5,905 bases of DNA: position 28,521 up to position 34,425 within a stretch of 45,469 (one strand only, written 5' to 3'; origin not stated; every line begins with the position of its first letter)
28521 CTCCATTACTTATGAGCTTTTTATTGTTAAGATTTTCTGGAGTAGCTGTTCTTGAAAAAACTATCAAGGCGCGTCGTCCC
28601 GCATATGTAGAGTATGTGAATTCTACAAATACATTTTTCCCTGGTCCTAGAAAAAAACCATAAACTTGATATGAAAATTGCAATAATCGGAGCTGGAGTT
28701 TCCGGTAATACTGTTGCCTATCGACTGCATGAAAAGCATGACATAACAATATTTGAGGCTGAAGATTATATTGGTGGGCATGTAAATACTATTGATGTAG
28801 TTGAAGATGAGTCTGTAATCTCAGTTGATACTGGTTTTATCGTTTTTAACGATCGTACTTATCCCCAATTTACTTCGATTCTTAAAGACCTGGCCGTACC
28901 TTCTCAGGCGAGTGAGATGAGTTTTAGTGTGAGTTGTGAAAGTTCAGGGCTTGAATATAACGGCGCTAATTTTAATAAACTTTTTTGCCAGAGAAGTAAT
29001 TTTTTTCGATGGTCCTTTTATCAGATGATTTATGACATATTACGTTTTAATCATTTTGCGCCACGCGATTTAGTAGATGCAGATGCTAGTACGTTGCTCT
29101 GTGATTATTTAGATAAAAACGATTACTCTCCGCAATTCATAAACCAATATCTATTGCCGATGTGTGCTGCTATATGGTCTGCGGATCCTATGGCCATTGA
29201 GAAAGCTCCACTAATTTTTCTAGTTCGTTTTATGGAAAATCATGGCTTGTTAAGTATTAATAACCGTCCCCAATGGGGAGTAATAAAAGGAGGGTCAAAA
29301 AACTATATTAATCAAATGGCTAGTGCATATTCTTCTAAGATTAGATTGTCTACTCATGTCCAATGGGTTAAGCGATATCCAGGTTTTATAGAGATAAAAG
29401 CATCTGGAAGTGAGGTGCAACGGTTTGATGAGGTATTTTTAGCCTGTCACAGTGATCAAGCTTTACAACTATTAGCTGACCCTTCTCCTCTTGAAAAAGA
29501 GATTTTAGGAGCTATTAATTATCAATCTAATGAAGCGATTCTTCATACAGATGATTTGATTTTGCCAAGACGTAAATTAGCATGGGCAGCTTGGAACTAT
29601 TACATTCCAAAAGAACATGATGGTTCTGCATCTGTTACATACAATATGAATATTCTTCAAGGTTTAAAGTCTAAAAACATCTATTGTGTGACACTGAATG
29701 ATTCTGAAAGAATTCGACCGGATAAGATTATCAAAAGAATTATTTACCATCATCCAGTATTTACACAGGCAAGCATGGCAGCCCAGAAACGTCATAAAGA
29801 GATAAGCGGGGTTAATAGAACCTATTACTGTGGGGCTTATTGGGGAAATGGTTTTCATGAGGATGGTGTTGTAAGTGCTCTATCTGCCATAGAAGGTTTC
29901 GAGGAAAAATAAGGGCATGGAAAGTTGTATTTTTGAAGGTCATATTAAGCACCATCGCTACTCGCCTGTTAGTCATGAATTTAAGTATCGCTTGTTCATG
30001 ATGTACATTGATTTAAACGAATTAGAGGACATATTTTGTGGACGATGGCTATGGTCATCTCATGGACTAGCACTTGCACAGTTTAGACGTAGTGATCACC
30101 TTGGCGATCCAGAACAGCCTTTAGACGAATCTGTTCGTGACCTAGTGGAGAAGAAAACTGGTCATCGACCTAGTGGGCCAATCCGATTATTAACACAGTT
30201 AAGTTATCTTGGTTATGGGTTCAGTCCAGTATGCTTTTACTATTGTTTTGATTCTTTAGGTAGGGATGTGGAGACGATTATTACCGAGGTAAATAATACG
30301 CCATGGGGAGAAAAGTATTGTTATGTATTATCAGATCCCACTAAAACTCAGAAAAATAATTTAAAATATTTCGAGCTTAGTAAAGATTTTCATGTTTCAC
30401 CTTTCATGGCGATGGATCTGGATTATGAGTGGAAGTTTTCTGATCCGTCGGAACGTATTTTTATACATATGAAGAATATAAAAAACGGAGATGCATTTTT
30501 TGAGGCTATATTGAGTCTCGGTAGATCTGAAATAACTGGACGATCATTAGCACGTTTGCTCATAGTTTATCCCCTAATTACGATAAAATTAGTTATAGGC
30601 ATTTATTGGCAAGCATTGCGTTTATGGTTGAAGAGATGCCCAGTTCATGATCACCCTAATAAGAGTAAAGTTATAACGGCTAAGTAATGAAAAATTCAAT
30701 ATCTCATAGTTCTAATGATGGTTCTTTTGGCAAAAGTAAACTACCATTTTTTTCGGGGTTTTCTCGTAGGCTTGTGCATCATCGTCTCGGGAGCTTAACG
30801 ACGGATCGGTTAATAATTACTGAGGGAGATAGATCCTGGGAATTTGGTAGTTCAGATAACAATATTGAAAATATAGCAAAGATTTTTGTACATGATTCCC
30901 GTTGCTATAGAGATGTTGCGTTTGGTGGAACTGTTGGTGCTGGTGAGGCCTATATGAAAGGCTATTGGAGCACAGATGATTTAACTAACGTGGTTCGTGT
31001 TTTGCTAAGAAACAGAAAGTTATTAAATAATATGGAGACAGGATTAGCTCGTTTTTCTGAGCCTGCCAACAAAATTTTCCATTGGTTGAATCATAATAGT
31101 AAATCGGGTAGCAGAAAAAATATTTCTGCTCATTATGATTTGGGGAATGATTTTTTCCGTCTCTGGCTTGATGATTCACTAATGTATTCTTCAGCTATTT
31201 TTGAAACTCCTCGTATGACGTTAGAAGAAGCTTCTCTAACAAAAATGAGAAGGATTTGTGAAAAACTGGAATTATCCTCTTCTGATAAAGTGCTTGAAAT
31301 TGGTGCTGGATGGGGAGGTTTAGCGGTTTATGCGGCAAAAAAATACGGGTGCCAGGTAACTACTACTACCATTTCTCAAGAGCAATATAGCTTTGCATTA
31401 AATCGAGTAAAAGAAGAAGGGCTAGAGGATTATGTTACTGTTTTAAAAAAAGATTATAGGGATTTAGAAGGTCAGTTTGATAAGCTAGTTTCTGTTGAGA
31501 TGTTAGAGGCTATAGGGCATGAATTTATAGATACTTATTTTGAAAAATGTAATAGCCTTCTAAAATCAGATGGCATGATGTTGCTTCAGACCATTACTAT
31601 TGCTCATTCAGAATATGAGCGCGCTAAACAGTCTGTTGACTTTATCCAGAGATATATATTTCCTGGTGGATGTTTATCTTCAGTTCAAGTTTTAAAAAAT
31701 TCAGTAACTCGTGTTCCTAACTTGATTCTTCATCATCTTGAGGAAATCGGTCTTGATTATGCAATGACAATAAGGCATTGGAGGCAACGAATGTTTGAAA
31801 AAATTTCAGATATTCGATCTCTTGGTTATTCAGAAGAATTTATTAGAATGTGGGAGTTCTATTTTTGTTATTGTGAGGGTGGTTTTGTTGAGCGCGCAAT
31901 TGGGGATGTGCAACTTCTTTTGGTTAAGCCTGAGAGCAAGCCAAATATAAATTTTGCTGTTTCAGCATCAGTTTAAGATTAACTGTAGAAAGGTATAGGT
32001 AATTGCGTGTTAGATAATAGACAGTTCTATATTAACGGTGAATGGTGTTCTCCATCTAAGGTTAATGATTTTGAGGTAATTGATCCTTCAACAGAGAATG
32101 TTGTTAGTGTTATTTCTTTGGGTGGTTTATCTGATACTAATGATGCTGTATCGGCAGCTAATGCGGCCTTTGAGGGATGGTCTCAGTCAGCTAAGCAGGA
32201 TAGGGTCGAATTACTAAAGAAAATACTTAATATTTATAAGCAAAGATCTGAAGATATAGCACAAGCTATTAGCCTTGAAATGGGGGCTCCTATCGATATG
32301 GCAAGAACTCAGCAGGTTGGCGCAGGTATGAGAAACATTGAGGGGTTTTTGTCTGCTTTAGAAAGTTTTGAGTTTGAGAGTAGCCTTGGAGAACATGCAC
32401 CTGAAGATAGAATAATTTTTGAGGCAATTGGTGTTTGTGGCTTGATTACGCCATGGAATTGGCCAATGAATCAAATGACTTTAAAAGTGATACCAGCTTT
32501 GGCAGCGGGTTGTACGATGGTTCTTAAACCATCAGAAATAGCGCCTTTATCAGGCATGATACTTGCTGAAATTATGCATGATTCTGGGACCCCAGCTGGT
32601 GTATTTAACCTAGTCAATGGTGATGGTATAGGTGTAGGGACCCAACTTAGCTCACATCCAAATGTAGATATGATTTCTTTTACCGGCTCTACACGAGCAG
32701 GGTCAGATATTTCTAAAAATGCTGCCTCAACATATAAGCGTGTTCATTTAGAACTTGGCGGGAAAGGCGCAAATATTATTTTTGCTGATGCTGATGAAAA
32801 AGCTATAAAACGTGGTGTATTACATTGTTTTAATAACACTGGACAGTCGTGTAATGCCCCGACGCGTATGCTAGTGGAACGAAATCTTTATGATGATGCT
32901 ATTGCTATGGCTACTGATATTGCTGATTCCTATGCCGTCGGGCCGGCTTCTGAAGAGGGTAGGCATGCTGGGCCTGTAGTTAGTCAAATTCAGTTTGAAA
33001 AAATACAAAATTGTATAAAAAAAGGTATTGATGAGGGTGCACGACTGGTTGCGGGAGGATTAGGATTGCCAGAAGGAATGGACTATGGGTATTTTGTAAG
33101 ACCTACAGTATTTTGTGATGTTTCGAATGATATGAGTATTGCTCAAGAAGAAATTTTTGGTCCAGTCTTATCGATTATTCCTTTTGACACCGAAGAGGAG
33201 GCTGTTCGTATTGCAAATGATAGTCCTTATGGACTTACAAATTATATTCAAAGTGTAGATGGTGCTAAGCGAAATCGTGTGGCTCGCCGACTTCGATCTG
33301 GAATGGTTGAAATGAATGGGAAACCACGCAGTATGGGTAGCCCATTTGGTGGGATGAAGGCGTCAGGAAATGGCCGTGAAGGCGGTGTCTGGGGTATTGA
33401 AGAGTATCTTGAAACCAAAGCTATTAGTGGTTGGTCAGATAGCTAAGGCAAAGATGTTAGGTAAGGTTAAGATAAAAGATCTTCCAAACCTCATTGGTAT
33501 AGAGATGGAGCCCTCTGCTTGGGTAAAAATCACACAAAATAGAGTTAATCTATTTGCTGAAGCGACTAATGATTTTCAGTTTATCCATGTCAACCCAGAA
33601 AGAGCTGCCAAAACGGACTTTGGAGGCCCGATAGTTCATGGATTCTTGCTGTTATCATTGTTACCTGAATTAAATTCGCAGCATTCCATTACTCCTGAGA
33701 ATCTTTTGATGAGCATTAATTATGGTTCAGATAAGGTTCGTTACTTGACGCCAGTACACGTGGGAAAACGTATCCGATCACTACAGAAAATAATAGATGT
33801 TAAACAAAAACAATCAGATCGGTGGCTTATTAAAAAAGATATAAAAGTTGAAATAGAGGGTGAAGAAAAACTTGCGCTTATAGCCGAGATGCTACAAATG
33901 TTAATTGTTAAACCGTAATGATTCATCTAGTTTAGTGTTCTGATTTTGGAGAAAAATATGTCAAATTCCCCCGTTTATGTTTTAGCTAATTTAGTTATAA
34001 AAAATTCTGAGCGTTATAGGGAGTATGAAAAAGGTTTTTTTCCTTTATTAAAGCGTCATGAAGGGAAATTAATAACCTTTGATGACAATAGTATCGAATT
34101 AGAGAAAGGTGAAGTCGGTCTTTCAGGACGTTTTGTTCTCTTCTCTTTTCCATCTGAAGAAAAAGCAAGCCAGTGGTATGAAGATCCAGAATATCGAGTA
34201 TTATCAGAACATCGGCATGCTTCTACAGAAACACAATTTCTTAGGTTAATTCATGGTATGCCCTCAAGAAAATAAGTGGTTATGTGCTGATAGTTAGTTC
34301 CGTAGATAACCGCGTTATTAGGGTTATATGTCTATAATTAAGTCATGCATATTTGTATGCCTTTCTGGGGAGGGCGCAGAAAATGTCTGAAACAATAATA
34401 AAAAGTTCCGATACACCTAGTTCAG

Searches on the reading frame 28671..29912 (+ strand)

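Call 9: search_protein_families(library=pfam, proteins=[window:28671-29912:+], max_evalue=0.001)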
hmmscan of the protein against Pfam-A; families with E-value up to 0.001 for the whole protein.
window:28671-29912:+ (413 aa): 3 families
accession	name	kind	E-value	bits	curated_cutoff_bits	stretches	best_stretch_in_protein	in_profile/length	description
PF01593.30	Amino_oxidase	-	5.1e-16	59.4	19.8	1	12-282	3-276/443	Flavin containing amine oxidoreductase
PF13450.12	NAD_binding_8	-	1.6e-12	47.9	21.9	1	5-74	1-68/68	NAD(P)-binding Rossmann-like domain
PF01266.30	DAO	-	2.3e-05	24.5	27.9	1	2-36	1-36/353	FAD dependent oxidoreductase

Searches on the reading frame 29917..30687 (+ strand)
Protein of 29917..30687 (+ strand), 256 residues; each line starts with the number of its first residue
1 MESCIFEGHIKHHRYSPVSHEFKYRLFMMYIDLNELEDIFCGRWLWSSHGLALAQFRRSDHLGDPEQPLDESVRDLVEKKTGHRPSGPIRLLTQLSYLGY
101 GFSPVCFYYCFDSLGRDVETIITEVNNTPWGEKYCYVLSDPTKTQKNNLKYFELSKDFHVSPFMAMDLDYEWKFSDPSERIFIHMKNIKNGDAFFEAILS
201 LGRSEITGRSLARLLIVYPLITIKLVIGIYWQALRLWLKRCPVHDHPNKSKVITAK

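Call 9: search_protein_families(library=pfam, proteins=[window:29917-30687:+], max_evalue=0.001)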
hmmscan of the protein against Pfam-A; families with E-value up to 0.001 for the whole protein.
window:29917-30687:+ (256 aa): 1 family
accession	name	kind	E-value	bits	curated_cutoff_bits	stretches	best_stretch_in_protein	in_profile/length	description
PF07103.16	DUF1365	-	1.3e-78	264.4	25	1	5-248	1-234/235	Protein of unknown function (DUF1365)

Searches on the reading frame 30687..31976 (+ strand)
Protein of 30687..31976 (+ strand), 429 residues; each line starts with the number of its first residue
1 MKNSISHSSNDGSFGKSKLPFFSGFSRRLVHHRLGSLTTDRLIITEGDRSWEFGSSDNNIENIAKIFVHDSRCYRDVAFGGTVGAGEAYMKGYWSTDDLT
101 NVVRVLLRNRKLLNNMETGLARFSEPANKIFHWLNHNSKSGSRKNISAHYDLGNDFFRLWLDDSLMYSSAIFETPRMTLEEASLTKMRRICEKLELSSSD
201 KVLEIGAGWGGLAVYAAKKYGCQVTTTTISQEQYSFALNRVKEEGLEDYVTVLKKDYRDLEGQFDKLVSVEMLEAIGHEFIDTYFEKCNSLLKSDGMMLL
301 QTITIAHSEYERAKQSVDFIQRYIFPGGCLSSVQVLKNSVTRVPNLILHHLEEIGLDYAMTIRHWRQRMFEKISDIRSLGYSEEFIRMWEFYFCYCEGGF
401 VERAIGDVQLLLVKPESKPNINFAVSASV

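Call 9: search_protein_families(library=pfam, proteins=[window:30687-31976:+], max_evalue=0.001)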
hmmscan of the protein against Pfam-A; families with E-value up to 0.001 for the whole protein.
window:30687-31976:+ (429 aa): 8 families
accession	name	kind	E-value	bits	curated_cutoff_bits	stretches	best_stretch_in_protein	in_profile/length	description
PF02353.26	CMAS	-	4.8e-85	285.6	27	1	140-405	4-268/273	Mycolic acid cyclopropane synthetase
PF13649.12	Methyltransf_25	-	1e-11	45.8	27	1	202-296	1-97/97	Methyltransferase domain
PF08241.18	Methyltransf_11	-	6.6e-09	36.7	21.2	1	203-299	1-94/95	Methyltransferase domain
PF08242.18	Methyltransf_12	-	3.7e-08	34.4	30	1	203-297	1-97/98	Methyltransferase domain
PF13489.12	Methyltransf_23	-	3.4e-07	30.6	27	1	189-312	11-128/164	Methyltransferase domain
PF13847.12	Methyltransf_31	-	2e-05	24.8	27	1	197-305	2-114/145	Methyltransferase domain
PF05175.20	MTS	-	5.4e-05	23.3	23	1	192-300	25-138/170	Methyltransferase small domain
PF00398.26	RrnaAD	-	0.00082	19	24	0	187-260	19-88/263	Ribosomal RNA adenine dimethylase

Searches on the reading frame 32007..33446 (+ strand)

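Call 9: search_protein_families(library=pfam, proteins=[window:32007-33446:+], max_evalue=0.001)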
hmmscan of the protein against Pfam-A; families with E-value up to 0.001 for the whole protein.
window:32007-33446:+ (479 aa): 1 family
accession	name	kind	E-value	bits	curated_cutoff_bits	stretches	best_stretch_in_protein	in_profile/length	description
PF00171.27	Aldedh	-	2.2e-148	495.1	23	1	13-473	1-461/461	Aldehyde dehydrogenase family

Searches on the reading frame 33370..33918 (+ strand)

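Call 9: search_protein_families(library=pfam, proteins=[window:33370-33918:+], max_evalue=0.001)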
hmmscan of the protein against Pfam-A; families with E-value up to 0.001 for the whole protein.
window:33370-33918:+ (182 aa): 2 families
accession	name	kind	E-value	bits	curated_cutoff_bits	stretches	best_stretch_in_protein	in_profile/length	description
PF01575.25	MaoC_dehydratas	-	3.6e-22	78.7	27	1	40-147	4-107/123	MaoC like domain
PF13452.11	FAS1_DH_region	-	2.5e-05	24.9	22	1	41-149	2-108/132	FAS1-like, dehydratase domain region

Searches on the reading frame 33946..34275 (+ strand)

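Call 9: search_protein_families(library=pfam, proteins=[window:33946-34275:+], max_evalue=0.001)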
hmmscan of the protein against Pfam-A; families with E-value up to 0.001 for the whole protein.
window:33946-34275:+ (109 aa): 1 family
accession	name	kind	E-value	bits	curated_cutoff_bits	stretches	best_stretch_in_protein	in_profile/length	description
PF07045.17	DUF1330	-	2.3e-17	63.6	23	1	10-99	2-89/94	Domain of unknown function (DUF1330)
